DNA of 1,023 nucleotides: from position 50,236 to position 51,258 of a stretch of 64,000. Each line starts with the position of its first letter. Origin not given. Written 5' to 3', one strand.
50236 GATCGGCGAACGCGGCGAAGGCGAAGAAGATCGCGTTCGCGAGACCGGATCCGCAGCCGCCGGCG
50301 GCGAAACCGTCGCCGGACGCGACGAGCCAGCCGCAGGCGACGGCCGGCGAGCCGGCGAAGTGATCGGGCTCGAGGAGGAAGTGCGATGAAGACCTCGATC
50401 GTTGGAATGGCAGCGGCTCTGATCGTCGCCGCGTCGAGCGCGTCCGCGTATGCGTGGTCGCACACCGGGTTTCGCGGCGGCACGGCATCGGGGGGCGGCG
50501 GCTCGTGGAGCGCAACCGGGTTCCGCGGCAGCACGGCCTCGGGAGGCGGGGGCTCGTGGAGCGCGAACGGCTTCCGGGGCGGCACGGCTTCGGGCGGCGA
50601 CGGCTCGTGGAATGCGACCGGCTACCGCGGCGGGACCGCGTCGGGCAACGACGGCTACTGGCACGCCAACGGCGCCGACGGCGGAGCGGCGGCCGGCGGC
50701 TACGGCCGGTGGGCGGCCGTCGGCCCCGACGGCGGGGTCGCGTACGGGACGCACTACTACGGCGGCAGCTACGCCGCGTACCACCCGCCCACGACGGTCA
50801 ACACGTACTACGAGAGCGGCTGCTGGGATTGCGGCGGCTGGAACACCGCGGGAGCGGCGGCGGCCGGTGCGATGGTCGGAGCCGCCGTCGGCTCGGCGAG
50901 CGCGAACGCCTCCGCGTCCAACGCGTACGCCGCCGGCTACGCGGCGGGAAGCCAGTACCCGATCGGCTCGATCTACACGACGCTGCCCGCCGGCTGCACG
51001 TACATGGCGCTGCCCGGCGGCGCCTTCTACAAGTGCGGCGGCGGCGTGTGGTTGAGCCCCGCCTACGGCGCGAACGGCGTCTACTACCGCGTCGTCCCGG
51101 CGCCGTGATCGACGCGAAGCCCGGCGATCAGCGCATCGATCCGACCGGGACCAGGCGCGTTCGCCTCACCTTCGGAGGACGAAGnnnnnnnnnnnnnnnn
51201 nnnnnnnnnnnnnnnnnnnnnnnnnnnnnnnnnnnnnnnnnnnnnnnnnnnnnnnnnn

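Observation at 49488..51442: Three-gene co-directional locus of secreted proteins with an unusual repeat protein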

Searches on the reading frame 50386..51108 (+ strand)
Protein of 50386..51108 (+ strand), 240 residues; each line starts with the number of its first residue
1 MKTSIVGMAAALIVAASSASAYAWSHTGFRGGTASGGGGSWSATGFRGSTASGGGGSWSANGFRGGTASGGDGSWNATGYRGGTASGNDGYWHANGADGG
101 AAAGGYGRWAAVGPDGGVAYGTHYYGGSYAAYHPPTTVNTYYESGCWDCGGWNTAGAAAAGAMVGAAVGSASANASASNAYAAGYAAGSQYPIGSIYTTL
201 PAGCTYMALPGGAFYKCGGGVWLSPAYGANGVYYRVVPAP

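Call 3: search_protein_families(library=pfam, proteins=[window:50386-51108:+], max_evalue=0.1)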
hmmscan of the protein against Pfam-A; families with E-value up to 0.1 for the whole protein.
window:50386-51108:+ (240 aa): 0 families

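Call 4: search_protein_families(library=ncbifam, proteins=[window:50386-51108:+], max_evalue=1)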
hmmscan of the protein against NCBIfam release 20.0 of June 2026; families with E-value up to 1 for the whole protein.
window:50386-51108:+ (240 aa): 0 families

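Call 6: find_homologous_proteins(query=window:50386-51105:+, max_evalue=0.001)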
Query window:50386-51105:+ (240 aa): 413 proteins with E <= 0.001 among 8000 candidates; the best 120 are listed.
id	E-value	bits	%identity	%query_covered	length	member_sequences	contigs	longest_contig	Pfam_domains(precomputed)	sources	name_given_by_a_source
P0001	4.5e-102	359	100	72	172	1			-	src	-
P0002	2.6e-97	343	70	100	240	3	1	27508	-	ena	-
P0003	4.1e-78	280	63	99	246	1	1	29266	-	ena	-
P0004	3.1e-77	278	55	90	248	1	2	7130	-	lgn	-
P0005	1.1e-74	269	59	81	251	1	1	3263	-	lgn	-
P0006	2.7e-73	265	54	100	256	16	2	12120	-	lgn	-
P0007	6.3e-73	264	50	100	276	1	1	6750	-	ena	-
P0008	1.9e-70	255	63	100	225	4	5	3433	-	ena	-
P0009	7.9e-70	253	60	100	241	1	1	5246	-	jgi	jgi:hypothetical protein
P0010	7.3e-67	244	59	100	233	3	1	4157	-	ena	-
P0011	2.9e-66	242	52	100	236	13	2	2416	-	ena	-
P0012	3.5e-66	241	52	100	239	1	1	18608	-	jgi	jgi:hypothetical protein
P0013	4.0e-66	241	54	77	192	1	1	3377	-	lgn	-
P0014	1.2e-65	240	52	100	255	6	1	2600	-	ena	-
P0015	1.5e-65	239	57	100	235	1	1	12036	-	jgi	jgi:hypothetical protein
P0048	4.9e-56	208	49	100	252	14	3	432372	-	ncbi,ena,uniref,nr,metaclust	ncbi:hypothetical protein [Caballeronia glathei]|uniref:RNA-binding protein n=1 Tax=Caballeronia gla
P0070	4.5e-52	195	53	100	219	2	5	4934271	-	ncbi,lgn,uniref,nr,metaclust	ncbi:putative RNA-binding protein [Crocosphaera subtropica ATCC 51142]|uniref:RNA-binding protein n=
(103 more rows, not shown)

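Call 8: find_encoding_contigs(protein=P0070, flank=5000, max_places=2)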
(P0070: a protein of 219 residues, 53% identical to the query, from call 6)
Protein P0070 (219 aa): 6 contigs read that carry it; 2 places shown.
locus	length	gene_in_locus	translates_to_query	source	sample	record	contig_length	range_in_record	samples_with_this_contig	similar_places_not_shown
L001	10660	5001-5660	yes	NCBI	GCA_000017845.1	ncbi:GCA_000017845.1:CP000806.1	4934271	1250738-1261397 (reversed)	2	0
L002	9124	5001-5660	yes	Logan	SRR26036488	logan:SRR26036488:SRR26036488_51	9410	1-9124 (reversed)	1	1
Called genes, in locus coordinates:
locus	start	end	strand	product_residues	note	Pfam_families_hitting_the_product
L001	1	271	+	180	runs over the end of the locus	-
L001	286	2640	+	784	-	PF00884:Sulfatase, PF16347:SGSH_C (weak)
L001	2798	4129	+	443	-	PF06863:DUF1254, PF06742:DUF1214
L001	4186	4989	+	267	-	PF09865:DUF2092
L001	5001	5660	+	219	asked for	-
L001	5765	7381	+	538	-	PF07176:DUF1400, PF12740:PETase (faint)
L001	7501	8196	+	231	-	PF07885:Ion_trans_2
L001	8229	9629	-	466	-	PF00654:Voltage_CLC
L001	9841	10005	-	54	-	-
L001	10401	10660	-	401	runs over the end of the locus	PF03739:LptF_LptG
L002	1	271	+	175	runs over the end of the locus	-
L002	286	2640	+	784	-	PF00884:Sulfatase, PF16347:SGSH_C (weak)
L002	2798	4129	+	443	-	PF06863:DUF1254, PF06742:DUF1214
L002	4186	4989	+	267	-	PF09865:DUF2092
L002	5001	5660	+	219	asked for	-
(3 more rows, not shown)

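Call 9: find_encoding_contigs(protein=P0048, flank=5000, max_places=2)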
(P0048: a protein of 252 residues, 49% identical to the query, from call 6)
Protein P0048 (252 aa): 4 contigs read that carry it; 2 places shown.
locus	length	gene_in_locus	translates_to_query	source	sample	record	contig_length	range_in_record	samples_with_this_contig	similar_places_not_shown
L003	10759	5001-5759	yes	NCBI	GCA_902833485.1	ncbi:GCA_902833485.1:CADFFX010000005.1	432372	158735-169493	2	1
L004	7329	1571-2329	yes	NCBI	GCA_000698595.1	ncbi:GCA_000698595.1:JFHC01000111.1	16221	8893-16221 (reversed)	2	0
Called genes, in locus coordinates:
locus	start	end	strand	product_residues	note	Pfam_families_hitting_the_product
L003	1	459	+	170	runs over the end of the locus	-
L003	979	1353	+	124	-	PF11742:DUF3302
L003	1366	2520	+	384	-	-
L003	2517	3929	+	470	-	PF02321:OEP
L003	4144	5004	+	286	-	PF09865:DUF2092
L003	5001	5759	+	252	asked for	-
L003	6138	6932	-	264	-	PF05988:DUF899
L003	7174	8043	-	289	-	PF08501:Shikimate_dh_N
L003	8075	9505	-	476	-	PF00083:Sugar_tr, PF07690:MFS_1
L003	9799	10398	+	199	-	PF13577:SnoaL_4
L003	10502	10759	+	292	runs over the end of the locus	PF00465:Fe-ADH, PF13685:Fe-ADH_2 (weak), PF25137:ADH_Fe_C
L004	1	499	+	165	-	PF02321:OEP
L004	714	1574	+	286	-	PF09865:DUF2092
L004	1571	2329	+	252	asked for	-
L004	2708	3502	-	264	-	PF05988:DUF899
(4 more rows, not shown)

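Call 10: find_encoding_contigs(protein=P0002, flank=6000, max_places=2)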
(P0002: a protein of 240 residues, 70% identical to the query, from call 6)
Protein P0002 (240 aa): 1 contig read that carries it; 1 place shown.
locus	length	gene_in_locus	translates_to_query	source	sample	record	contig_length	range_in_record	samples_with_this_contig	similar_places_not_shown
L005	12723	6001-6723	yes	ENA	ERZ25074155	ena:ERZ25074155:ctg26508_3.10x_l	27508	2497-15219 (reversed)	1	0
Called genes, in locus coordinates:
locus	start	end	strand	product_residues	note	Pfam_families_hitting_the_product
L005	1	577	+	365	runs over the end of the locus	PF12679:ABC2_membrane_2 (weak), PF12698:ABC2_membrane_3, PF01061:ABC2_membrane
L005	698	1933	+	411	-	-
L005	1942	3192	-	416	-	PF13505:OMP_b-brl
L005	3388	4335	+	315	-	-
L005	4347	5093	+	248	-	-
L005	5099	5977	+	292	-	PF09865:DUF2092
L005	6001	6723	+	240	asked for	-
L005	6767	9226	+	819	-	PF00884:Sulfatase, PF16347:SGSH_C (faint)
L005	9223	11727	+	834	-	PF00884:Sulfatase, PF16347:SGSH_C (weak)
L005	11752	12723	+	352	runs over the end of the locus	-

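Call 12: find_related_loci(query=A1, collection=genome_contigs, flank=6000)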
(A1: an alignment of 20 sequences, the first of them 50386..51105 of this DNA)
Query A1 (240 aa) in genome_contigs; peptide patterns used: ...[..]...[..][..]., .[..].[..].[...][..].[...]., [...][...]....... (x = any residue, [..] = any of these).
599 stretches matched a pattern (row limit reached: there are more); 264 encode a relative of the query (tblastn E <= 1e-3); the best 80 are kept; 80 distinct loci.
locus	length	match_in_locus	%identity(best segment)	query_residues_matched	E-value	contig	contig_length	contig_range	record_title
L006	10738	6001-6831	62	1-240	3e-79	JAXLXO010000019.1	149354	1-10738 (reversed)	MAG: Candidatus Binatia bacterium isolate STL-DESB3 C3.115.fa-19, whole genome shotgun sequence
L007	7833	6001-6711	59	1-240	3e-54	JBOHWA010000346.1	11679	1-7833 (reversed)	MAG: Candidatus Binatia bacterium isolate H1-B2_metabat2.bin.22_sub k127_103932, whole genome shotgun sequence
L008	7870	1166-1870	55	12-237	8e-45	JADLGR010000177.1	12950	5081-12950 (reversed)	MAG: Deltaproteobacteria bacterium isolate SJ448 c_000000416675, whole genome shotgun sequence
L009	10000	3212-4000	47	1-240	1e-43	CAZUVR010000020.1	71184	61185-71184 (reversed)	MAG TPA_asm: uncultured bacterium isolate SRP242652_co2_142 genome assembly, contig: NODE_492_length_71184_cov_108.96042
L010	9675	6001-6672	56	1-240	2e-41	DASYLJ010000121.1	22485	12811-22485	MAG TPA_asm: Candidatus Binatia bacterium isolate SMAG_U4345 k141_1391124, whole genome shotgun sequence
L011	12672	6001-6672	58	1-240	1e-37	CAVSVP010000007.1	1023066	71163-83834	MAG: uncultured proteobacterium isolate MFD05684.bin.1.338 genome assembly, contig: contig_16858, whole genome shotgun s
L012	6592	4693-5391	55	1-240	2e-37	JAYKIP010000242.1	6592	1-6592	MAG: Merismopediaceae cyanobacterium isolate 487179 NODE_44832791, whole genome shotgun sequence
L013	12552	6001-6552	49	42-240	1e-36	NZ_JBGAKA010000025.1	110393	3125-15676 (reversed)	MAG: Reyranella sp. isolate MAG_MBR_H10.79 MBRH10-79_opera_contig_777, whole genome shotgun sequence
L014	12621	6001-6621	45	2-240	1e-36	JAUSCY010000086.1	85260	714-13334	MAG: Sheuella sp. isolate E14_concoct.bin.42_sub E14_k141_1734999, whole genome shotgun sequence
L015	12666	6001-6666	53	1-240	2e-36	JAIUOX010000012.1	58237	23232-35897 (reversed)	MAG: Proteobacteria bacterium isolate REYR1 spades-bin.99~NODE_1174_length_58237_cov_1.58523, whole genome shotgun seque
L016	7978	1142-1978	50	1-240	2e-35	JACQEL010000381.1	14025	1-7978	MAG: Deltaproteobacteria bacterium isolate NC_groundwater_1020_Pr1_S-0.65um_57_10 Montesol18_Sp65_coassembly_scaffold_48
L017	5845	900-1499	51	43-240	5e-35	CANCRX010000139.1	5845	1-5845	MAG: Alcaligenaceae bacterium isolate JR-MC-I-240519-208 genome assembly, contig: JR-MC-I-240519-C21214, whole genome sh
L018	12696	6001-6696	49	24-240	1e-34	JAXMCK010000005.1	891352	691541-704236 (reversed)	MAG: Geminicoccaceae bacterium isolate STL-PRO8 C2.174.fa-5, whole genome shotgun sequence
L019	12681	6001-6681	53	1-240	8e-42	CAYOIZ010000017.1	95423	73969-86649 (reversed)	MAG TPA_asm: uncultured Candidatus Binatia bacterium isolate binchicken_co199_112 genome assembly, contig: NODE_309_leng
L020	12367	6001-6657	53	1-240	6e-34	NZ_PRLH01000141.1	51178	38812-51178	Cyanothece sp. BG0011 unitig_27, whole genome shotgun sequence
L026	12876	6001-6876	42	1-240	3e-30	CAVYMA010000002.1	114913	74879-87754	MAG: uncultured Alphaproteobacteria bacterium isolate MFD09730.bin.3.121 genome assembly, contig: contig_12567, whole ge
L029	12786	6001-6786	42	1-240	3e-30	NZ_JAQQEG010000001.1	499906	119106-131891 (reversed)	Paraburkholderia dipogonis strain RL18-106-BIC-C 1, whole genome shotgun sequence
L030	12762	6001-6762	51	1-240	3e-30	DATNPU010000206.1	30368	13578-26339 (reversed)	MAG TPA_asm: Microcoleaceae cyanobacterium isolate SMAG_U16489 k141_814130, whole genome shotgun sequence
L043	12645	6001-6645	54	1-240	5e-27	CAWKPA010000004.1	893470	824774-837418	MAG: uncultured delta proteobacterium isolate MFD09779.bin.1.362 genome assembly, contig: contig_45768, whole genome sho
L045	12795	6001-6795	52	1-240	1e-26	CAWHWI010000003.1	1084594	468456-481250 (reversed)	MAG: uncultured delta proteobacterium isolate MFD04463.bin.1.219 genome assembly, contig: contig_60011, whole genome sho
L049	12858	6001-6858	40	1-240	2e-26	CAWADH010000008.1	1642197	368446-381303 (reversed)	MAG: uncultured Gammaproteobacteria bacterium isolate MFD00822.bin.2.176 genome assembly, contig: contig_49314, whole ge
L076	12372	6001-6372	57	124-240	4e-22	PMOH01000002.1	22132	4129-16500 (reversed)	MAG: Deltaproteobacteria bacterium isolate palsa_1089 73.20110600_P1M.15_contig_21979, whole genome shotgun sequence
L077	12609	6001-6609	49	29-240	5e-22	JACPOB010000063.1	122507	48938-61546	MAG: Rhodospirillales bacterium isolate NC_groundwater_590_Pr5_B-0.1um_66_106 alan_book_18_scaffold_62994, whole genome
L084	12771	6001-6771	39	1-240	2e-21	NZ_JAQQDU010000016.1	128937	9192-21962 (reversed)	Paraburkholderia sediminicola strain RL18-035-BIC-A 16, whole genome shotgun sequence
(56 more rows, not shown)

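Call 14: search_solved_structures(query=A1, max_evalue=1)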
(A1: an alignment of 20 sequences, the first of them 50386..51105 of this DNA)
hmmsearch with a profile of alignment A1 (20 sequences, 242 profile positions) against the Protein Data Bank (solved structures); distinct sequences matched with E-value up to 1: 1.
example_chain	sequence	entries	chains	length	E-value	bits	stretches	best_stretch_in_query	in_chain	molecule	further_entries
22vl_e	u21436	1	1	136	0.86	12.3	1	62-85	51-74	ATP synthase epsilon chain, chloroplastic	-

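Call 17: search_protein_families(library=pfam, proteins=[L049:4753-5121:+, L084:408-938:+, L043:11559-12644:-, L076:7132-7686:-, L019:6920-8047:+, L045:11576-12103:-, L077:6657-8105:+, L030:10946-12037:-, L020:3788-5128:+, L026:8388-9542:-], max_evalue=0.01)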
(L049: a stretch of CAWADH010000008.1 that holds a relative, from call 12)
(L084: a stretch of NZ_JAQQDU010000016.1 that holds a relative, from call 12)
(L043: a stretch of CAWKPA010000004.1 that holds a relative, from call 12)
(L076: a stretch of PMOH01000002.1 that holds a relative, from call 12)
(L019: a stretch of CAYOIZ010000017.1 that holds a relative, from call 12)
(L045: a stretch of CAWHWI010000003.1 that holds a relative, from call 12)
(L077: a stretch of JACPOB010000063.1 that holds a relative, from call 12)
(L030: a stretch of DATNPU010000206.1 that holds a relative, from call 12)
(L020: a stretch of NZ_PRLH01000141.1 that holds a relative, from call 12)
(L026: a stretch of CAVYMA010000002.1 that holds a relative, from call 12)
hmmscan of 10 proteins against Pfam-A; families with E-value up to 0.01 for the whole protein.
L049:4753-5121:+ (123 aa): 0 families

L084:408-938:+ (177 aa): 0 families

L043:11559-12644:- (362 aa): 0 families

L076:7132-7686:- (185 aa): 0 families

L019:6920-8047:+ (376 aa): 1 family
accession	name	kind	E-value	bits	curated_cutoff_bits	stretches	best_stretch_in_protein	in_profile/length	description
PF04403.18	PqiA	-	4.9e-50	169.9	23.8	1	212-367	1-154/156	Paraquat-inducible protein A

L045:11576-12103:- (176 aa): 0 families

L077:6657-8105:+ (483 aa): 2 families
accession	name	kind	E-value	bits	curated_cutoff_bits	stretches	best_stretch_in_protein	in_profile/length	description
PF02518.31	HATPase_c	-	5.4e-22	78.8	26.4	1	381-483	2-109/111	Histidine kinase-, DNA gyrase B-, and HSP90-like ATPase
PF00512.31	HisKA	-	0.00023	21.6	26.9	1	277-331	8-63/66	His Kinase A (phospho-acceptor) domain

L030:10946-12037:- (364 aa): 3 families
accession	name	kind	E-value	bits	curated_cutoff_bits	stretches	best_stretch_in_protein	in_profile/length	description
PF12833.13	HTH_18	-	1e-20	74.2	33.6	1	270-345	2-78/80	Helix-turn-helix domain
PF12625.12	Arabinose_bd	-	1.8e-20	74.2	27.6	1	39-222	1-185/185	Arabinose-binding domain of AraC transcription regulator, N-term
PF00165.29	HTH_AraC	-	1.8e-11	44.3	26.6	1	314-345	11-41/42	Bacterial regulatory helix-turn-helix proteins, AraC family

L020:3788-5128:+ (447 aa): 2 families
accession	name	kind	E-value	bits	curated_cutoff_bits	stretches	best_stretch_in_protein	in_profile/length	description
PF06863.17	DUF1254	-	7.4e-55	185.2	22.2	1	50-180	1-133/133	Protein of unknown function (DUF1254)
PF06742.16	DUF1214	-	1.8e-40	138.4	25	1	324-430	2-111/112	Protein of unknown function (DUF1214)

L026:8388-9542:- (385 aa): 0 families

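Call 36: predict_structure(alignment_id=A2)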
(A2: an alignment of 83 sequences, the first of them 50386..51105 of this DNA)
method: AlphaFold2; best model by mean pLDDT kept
length: 240 residues; sequences in the alignment: 83
mean_pLDDT: 71.6   pTM: 0.45
mean pLDDT of the five models: 71.6, 71.0, 70.6, 69.3, 69.1
residues with pLDDT >= 90: 97; 70-90: 48; 50-70: 25; < 50: 70
segments of 3 or more residues with pLDDT < 50: 22-27, 124-186
pLDDT, mean of each block of 10 residues (from residue 1): 88 78 53 88 92 95 95 94 93 91 71 61 45 34 36 31 28 35 52 88 95 94 88 92
secondary structure, 60 per line:
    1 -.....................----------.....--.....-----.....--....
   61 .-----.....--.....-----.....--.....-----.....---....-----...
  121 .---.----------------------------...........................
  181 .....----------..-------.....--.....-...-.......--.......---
elements in order: H2-22 E33-37 E40-44 E50-54 E57-61 E67-71 E74-78 E84-88 E91-95 E101-105 E109-112 E118-121 H154-185 E205-209 E212-216 E222-228 E231-237

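Call 39: fold_search(model_id=the predicted structure, library=pdb)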
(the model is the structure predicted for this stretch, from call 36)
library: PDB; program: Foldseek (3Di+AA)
matches with E <= 10: 138; with E <= 0.001: 0
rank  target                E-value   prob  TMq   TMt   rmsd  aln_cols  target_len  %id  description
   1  9ijj_3Q               6.4e-03  1.00  0.26  0.44   3.8       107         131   18  In situ structure of the central apparatus in mouse sperm axoneme. (released 2025-06-04)
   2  7jr9_E                1.5e-02  1.00  0.23  0.31   3.0        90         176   17  Chlamydomonas reinhardtii radial spoke minimal head complex (released 2020-12-16)
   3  2fkg                  2.5e-02  1.00  0.22  0.18   6.0        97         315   10  The Crystal Structure of Engineered OspA (released 2006-11-21)
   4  7sqc_7A               2.6e-02  1.00  0.26  0.49   4.0       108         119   14  Ciliary C1 central pair apparatus isolated from Chlamydomonas reinhardtii (released 2022-04-13)
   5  7sqc_7I               3.6e-02  1.00  0.27  0.49   3.3       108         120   14  Ciliary C1 central pair apparatus isolated from Chlamydomonas reinhardtii (released 2022-04-13)
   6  6t69                  4.0e-02  1.00  0.27  0.31   3.4       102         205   18  Crystal structure of Toxoplasma gondii Morn1(V shape) (released 2020-11-18)
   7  6kk9_D                4.2e-02  1.00  0.23  0.29   3.2        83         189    8  A Crystal structure of OspA mutant (released 2020-07-29)
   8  6t4d                  5.5e-02  1.00  0.27  0.32   3.4       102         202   17  Crystal structure of Plasmodium falciparum Morn1 (released 2020-11-18)
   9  7jrj_E                5.5e-02  1.00  0.24  0.31   3.0        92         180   16  Chlamydomonas reinhardtii radial spoke head and neck (recombinant) (released 2020-12-16)
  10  8j07_A                5.8e-02  1.00  0.28  0.31   4.1       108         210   15  96nm repeat of human respiratory doublet microtubule and associated axonemal complexes (released 2023-07-26)
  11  6t6q_AAA              6.8e-02  1.00  0.25  0.29   2.7        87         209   20  Crystal structure of Toxoplasma gondii Morn1 (extended conformation). (released 2020-11-18)
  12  7sqc_7C               6.8e-02  1.00  0.27  0.50   3.3       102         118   15  Ciliary C1 central pair apparatus isolated from Chlamydomonas reinhardtii (released 2022-04-13)
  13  9cuy_Y                6.8e-02  1.00  0.26  0.27   9.3        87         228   11  Bacteriophage PhiTE extended baseplate (released 2025-04-16)
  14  6kk9_C                6.8e-02  1.00  0.25  0.31   5.7        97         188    9  A Crystal structure of OspA mutant (released 2020-07-29)
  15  7sqc_7D               8.9e-02  1.00  0.19  0.42   2.3        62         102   19  Ciliary C1 central pair apparatus isolated from Chlamydomonas reinhardtii (released 2022-04-13)
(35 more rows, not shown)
